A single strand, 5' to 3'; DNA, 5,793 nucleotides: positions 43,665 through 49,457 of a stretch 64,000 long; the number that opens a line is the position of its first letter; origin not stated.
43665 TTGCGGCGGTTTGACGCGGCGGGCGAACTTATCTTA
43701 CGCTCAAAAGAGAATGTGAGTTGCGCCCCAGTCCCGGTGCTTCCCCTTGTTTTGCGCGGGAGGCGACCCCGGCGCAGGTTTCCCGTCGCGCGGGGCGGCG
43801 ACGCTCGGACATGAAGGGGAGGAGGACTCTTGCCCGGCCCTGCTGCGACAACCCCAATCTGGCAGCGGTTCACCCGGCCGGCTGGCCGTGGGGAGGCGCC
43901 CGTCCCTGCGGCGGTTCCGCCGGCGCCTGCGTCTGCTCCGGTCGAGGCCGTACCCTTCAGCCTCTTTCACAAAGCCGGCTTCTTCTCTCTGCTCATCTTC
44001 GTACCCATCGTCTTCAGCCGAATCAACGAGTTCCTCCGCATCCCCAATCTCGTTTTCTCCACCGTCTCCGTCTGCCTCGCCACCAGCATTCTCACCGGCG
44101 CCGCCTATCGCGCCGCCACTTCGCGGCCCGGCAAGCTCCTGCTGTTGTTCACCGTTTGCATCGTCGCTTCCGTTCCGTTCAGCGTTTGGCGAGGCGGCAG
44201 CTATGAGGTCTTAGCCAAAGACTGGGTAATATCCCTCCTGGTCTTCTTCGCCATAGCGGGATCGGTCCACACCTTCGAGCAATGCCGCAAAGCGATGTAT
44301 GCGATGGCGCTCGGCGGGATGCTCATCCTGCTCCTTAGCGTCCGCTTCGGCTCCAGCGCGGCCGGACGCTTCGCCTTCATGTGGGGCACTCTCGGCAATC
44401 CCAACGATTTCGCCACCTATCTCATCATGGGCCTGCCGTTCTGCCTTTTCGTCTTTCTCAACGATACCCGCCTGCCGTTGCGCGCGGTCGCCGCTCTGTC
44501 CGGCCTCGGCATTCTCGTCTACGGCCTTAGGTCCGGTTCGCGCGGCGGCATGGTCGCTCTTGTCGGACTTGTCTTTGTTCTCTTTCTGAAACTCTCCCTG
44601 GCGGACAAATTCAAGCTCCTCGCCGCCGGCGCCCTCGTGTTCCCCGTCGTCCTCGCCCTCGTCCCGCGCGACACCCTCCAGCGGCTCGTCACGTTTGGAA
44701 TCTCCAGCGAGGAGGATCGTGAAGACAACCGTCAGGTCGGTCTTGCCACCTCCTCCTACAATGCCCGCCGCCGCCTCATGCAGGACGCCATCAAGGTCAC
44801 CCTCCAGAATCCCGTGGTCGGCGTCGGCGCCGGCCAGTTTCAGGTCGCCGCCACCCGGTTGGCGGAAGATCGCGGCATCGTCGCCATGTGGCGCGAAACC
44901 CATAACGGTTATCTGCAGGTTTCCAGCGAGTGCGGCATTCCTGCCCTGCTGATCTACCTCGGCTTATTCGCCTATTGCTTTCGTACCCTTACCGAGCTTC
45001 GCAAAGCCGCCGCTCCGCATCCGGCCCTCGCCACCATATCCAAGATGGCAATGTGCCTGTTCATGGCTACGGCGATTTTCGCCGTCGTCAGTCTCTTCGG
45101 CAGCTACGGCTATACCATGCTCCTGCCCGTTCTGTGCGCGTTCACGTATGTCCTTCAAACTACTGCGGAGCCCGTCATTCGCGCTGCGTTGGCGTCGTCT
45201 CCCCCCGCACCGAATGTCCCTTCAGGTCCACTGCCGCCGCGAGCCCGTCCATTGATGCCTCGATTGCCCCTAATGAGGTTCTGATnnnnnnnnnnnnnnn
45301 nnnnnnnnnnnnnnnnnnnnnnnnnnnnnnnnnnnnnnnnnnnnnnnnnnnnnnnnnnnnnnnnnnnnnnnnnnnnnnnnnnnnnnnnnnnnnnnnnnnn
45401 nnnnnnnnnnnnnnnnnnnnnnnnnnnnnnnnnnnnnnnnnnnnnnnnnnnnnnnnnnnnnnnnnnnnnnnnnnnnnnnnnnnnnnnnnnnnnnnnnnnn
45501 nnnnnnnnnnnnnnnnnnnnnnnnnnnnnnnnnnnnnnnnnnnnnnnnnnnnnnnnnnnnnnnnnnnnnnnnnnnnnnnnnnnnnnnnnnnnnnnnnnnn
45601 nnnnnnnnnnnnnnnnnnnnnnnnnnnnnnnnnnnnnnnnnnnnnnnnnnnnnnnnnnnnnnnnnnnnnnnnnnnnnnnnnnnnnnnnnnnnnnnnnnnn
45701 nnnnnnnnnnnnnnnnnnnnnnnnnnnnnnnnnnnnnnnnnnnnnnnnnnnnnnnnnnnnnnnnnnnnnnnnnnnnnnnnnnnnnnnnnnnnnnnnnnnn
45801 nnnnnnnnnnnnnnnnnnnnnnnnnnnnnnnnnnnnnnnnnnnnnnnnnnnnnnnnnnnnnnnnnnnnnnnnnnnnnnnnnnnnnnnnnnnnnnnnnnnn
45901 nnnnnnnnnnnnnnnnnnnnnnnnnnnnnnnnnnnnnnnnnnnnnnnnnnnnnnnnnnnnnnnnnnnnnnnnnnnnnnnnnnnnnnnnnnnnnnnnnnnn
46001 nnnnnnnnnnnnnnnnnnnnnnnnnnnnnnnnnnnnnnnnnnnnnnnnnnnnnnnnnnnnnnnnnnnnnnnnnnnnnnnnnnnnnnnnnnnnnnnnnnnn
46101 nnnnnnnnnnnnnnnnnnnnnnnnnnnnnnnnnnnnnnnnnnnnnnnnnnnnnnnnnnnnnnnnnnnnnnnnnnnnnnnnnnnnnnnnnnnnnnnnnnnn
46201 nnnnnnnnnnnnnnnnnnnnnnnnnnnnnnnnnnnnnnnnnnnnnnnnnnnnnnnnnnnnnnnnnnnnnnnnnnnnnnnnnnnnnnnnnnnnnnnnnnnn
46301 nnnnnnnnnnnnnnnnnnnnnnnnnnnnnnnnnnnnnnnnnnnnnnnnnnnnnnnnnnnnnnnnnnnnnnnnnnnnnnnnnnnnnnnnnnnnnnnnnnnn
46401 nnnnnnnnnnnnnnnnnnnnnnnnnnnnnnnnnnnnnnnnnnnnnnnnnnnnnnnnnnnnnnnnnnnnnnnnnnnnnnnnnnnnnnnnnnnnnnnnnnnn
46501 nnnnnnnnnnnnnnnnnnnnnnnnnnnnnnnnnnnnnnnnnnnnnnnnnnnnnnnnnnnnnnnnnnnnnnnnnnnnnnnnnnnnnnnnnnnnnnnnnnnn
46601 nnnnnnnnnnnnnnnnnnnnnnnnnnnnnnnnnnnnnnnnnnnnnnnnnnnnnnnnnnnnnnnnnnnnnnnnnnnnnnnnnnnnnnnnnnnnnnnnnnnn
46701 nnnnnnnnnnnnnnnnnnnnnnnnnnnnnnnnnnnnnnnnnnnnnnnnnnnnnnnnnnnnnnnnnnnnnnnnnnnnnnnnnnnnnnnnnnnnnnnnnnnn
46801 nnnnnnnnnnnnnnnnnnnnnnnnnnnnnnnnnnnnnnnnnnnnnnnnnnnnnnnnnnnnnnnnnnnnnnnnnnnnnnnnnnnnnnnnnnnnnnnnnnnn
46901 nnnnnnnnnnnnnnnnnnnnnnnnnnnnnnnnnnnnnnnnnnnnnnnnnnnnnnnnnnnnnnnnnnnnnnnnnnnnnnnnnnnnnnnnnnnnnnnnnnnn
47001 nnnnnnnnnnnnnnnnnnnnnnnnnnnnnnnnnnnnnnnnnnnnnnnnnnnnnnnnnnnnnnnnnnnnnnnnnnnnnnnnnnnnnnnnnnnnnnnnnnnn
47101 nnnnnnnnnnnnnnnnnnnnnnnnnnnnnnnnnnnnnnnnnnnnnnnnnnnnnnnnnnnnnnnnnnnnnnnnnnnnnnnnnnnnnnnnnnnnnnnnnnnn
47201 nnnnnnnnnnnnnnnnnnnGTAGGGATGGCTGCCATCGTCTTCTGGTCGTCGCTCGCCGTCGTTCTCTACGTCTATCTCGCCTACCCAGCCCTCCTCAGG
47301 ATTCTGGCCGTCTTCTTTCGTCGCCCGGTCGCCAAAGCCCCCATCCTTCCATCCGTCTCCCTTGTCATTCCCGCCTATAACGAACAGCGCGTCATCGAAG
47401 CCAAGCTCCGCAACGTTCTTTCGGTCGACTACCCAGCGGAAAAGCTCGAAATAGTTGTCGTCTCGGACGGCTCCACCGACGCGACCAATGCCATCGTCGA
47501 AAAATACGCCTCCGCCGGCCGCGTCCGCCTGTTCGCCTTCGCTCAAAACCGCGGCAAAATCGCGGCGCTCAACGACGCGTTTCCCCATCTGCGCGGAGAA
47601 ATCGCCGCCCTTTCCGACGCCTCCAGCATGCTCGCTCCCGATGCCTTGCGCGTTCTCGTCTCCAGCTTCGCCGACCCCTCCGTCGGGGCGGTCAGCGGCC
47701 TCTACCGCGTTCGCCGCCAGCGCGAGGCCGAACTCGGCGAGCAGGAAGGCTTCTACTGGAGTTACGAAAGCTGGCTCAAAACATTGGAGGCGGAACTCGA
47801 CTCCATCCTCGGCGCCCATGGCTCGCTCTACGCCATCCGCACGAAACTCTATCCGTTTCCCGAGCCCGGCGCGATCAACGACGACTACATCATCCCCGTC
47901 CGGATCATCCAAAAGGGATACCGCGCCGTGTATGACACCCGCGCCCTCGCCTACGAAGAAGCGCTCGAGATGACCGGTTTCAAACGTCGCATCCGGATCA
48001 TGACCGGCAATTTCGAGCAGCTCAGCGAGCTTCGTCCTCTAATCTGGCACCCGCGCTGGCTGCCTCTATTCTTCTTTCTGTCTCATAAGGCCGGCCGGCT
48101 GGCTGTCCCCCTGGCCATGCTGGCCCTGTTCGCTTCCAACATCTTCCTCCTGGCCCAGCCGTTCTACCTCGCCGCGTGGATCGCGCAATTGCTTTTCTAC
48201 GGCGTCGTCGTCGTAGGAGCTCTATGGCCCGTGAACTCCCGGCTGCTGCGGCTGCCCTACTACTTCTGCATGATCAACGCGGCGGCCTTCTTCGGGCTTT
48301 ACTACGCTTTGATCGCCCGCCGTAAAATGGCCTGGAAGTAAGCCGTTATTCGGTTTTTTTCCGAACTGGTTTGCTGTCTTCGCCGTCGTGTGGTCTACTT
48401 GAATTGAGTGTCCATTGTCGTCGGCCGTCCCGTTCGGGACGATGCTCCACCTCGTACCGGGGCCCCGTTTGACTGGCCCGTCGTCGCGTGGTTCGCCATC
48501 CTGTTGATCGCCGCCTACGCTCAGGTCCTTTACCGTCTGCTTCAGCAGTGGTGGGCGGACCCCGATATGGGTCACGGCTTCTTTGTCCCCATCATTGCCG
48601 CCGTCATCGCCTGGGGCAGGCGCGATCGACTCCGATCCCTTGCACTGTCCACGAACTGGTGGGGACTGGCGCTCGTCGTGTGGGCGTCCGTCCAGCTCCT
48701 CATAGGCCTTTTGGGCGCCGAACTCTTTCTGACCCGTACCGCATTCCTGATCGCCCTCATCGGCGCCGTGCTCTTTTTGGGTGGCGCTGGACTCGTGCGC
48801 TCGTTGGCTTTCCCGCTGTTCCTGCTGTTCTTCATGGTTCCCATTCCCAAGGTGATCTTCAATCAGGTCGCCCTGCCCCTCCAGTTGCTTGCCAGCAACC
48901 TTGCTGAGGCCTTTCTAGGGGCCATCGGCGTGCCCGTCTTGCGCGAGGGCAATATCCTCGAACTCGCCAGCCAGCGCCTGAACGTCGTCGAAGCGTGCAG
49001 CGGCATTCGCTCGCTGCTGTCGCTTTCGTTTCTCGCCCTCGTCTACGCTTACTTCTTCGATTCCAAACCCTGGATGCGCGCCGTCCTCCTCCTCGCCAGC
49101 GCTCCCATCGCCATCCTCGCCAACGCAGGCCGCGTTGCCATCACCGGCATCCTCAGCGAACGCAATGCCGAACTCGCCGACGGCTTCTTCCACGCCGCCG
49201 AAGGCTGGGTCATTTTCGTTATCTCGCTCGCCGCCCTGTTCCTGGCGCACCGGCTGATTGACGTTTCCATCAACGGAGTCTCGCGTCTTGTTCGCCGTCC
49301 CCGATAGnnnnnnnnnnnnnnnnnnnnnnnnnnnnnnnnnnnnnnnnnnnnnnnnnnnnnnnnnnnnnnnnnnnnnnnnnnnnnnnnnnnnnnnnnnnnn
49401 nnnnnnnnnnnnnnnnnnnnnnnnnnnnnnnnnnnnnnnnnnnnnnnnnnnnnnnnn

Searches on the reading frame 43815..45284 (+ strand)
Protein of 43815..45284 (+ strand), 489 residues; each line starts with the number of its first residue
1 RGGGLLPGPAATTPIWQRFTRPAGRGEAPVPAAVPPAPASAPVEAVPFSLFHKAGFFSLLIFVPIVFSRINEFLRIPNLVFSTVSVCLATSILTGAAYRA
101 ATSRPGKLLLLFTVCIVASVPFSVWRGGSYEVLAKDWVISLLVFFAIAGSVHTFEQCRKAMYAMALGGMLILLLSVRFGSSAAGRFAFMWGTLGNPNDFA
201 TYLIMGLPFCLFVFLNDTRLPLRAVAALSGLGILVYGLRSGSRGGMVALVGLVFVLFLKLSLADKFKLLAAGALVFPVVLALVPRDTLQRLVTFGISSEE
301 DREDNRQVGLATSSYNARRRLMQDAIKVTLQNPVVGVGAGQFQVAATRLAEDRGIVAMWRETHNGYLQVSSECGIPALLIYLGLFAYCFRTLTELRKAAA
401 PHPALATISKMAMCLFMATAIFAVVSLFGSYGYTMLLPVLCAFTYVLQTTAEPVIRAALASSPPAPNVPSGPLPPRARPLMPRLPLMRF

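Call 8: search_protein_families(library=pfam, proteins=[window:43815-45284:+], max_evalue=0.0001)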
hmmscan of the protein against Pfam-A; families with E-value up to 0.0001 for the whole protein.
window:43815-45284:+ (489 aa): 1 family
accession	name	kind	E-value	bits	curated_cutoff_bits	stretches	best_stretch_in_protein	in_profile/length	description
PF04932.20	Wzy_C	-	6e-17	62.2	31.7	1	235-382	8-149/149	O-Antigen ligase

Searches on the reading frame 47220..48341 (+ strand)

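Call 40: search_protein_families(library=pfam, proteins=[window:47220-48341:+], max_evalue=0.0001)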
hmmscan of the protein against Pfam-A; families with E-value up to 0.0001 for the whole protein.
window:47220-48341:+ (373 aa): 4 families
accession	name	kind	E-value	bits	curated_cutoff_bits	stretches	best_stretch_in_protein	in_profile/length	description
PF00535.33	Glycos_transf_2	-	1.2e-25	90.8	23.3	1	47-208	1-161/168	Glycosyl transferase family 2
PF13641.12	Glyco_tranf_2_3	-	5.7e-22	79.3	27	1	44-247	1-212/230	Glycosyltransferase like family 2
PF13632.12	Glyco_trans_2_3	-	1.1e-07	32.3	27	1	133-327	6-195/198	Glycosyl transferase family group 2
PF13506.12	Glyco_transf_21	-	5.9e-06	26.3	21.7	1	112-208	17-111/174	Glycosyl transferase family 21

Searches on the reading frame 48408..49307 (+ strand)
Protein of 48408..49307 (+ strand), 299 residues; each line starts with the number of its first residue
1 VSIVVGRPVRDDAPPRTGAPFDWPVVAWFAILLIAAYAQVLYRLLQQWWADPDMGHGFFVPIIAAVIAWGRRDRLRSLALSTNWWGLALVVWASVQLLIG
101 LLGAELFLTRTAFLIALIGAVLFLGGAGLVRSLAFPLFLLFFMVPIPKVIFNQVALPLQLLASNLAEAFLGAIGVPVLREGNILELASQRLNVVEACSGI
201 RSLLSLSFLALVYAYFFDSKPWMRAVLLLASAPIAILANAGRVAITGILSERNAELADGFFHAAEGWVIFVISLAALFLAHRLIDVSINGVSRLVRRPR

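Call 3: search_protein_families(library=pfam, proteins=[window:48408-49307:+], max_evalue=0.01)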
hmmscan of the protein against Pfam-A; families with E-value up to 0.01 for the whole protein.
window:48408-49307:+ (299 aa): 1 family
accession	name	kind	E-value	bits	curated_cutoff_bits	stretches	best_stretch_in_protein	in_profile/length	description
PF09721.15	Exosortase_EpsH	-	5e-69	232.9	25.7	1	31-282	2-252/254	Transmembrane exosortase (Exosortase_EpsH)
